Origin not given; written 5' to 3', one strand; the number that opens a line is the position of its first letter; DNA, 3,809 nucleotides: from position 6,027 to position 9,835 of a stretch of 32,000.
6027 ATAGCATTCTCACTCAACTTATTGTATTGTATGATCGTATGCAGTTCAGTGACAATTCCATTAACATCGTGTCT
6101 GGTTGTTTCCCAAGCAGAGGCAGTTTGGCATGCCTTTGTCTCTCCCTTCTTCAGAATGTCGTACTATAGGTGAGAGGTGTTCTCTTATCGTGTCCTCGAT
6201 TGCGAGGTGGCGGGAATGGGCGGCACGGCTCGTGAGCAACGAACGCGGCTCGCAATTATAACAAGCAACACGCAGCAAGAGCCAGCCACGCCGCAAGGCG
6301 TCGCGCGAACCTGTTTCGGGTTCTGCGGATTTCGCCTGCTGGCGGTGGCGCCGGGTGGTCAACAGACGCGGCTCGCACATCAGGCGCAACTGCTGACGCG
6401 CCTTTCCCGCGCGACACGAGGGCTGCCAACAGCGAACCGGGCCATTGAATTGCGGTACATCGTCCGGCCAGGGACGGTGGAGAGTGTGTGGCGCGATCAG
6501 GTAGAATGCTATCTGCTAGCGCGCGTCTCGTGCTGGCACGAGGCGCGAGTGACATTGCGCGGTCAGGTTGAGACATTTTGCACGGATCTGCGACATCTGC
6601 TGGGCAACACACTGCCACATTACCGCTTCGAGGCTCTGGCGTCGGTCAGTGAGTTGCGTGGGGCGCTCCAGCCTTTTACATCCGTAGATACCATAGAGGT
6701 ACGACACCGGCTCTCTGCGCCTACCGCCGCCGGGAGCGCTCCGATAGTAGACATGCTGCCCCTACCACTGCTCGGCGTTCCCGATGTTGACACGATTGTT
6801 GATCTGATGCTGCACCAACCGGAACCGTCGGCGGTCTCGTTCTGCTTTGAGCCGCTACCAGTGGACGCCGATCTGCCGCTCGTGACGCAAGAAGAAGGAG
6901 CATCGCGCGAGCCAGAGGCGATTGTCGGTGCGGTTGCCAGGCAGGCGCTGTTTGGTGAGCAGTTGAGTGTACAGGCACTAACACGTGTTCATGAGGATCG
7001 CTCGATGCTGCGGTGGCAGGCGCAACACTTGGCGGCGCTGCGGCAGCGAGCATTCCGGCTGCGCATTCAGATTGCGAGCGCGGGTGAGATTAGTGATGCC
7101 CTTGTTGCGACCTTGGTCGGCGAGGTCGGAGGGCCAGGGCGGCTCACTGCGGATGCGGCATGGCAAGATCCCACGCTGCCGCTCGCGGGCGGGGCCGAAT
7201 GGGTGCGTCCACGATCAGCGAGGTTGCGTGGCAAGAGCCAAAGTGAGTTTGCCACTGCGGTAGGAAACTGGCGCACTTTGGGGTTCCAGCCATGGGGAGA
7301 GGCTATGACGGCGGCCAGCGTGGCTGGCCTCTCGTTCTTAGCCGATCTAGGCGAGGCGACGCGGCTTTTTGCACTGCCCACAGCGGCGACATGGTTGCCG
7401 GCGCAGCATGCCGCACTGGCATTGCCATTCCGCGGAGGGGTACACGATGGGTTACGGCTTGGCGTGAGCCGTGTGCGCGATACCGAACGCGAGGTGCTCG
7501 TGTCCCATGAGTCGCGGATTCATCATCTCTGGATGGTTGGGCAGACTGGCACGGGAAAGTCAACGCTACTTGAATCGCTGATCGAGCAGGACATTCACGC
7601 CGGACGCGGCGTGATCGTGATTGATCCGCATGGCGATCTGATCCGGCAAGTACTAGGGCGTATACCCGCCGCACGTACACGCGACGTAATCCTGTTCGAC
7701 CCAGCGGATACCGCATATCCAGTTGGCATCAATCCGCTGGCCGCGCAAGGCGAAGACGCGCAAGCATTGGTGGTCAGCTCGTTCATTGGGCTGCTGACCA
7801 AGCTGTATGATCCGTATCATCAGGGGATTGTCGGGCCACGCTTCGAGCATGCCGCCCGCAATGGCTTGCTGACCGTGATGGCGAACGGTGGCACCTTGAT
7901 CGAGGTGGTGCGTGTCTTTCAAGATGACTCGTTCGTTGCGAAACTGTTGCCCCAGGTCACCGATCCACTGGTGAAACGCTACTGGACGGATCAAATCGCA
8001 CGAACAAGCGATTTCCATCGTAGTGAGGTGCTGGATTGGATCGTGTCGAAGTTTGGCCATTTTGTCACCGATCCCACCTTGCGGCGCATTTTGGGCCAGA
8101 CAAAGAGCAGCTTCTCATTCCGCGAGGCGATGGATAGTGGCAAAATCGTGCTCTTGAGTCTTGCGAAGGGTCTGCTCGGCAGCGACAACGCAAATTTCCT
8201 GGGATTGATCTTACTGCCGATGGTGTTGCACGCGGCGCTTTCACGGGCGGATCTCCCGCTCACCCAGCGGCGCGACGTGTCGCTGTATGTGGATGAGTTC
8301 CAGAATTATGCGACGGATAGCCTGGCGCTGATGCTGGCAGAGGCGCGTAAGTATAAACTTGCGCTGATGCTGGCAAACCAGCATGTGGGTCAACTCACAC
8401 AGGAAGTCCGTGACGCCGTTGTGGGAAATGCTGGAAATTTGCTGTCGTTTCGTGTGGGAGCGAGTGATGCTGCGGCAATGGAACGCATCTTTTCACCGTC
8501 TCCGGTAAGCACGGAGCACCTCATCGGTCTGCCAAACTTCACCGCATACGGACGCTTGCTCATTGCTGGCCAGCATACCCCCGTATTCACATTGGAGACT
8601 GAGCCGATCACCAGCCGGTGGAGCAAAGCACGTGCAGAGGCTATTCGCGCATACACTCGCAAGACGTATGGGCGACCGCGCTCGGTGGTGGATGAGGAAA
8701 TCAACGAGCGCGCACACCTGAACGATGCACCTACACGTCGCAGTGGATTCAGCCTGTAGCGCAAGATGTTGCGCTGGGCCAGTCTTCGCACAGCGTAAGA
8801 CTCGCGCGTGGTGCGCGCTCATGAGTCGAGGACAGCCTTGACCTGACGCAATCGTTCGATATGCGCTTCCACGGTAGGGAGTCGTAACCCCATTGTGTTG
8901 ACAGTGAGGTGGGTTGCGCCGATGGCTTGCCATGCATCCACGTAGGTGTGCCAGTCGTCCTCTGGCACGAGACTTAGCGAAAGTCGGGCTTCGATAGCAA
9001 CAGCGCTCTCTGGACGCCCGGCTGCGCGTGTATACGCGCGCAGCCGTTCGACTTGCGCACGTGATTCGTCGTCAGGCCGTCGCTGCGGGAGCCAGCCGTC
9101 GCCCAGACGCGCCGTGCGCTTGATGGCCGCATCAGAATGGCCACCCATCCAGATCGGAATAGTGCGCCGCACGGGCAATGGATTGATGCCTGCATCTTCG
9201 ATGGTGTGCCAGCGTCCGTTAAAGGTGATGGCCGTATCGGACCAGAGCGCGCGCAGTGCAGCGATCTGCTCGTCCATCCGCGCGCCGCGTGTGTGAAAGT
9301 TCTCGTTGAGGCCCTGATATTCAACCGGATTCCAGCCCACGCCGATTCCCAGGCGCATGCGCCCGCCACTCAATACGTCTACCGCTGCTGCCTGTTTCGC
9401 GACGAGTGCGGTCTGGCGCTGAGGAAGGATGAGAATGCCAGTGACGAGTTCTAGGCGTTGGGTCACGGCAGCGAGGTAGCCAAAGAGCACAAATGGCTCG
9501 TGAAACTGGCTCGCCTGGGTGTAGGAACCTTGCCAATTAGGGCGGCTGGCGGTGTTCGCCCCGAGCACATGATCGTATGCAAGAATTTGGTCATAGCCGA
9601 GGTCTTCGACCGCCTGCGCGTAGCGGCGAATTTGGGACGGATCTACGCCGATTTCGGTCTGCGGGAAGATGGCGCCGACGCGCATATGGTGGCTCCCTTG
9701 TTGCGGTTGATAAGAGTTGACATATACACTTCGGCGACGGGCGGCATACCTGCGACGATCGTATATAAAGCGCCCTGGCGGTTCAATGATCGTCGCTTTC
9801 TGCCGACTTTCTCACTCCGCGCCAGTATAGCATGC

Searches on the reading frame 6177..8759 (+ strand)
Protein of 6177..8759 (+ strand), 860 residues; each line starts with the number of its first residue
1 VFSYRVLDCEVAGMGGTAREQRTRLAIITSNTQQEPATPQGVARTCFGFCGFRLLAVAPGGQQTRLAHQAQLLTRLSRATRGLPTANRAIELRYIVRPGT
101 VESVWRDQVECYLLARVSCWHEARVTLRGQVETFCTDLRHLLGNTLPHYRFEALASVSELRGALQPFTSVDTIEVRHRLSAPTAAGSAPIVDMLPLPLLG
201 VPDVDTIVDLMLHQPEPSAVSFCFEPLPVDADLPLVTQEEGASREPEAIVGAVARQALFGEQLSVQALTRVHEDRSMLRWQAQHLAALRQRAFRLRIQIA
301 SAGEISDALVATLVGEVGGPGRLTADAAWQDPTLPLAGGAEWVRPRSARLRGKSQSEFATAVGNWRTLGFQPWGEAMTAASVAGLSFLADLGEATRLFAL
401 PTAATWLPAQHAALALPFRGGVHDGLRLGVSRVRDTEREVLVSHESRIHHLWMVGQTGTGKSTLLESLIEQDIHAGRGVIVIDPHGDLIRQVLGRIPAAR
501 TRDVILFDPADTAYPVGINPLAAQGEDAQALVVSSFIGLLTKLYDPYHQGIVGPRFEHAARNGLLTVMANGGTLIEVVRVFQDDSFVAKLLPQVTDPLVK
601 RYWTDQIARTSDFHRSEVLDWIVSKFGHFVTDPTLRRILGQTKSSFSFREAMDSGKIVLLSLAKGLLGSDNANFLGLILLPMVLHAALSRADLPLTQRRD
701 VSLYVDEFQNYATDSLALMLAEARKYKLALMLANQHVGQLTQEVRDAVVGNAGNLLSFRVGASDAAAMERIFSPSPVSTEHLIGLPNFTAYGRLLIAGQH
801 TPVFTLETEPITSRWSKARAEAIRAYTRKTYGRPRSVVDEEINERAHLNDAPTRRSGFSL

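Call 27: search_protein_families(library=pfam, proteins=[window:6177-8759:+], max_evalue=0.001)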
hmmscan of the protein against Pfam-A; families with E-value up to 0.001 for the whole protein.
window:6177-8759:+ (860 aa): 3 families
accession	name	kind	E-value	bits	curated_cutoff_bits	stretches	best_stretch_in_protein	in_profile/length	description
PF10412.15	TrwB_AAD_bind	-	7e-09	35.5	20.5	1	444-511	11-72/387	Type IV secretion-system coupling protein DNA-binding domain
PF01935.23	DUF87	-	4.8e-07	30.5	23.2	1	449-487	24-63/220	Helicase HerA, central domain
PF02534.20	T4SS-DNA_transf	-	5.7e-06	25.9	20.1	0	443-529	39-122/468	Type IV secretory system Conjugative DNA transfer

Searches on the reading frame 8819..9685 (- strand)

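Call 27: search_protein_families(library=pfam, proteins=[window:8819-9685:-], max_evalue=0.001)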
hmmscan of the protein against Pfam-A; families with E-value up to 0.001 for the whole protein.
window:8819-9685:- (288 aa): 1 family
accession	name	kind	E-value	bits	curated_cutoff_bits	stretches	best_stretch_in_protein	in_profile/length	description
PF00296.26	Bac_luciferase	-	3.5e-54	184.7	27.9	1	14-253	20-246/314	Luciferase-like monooxygenase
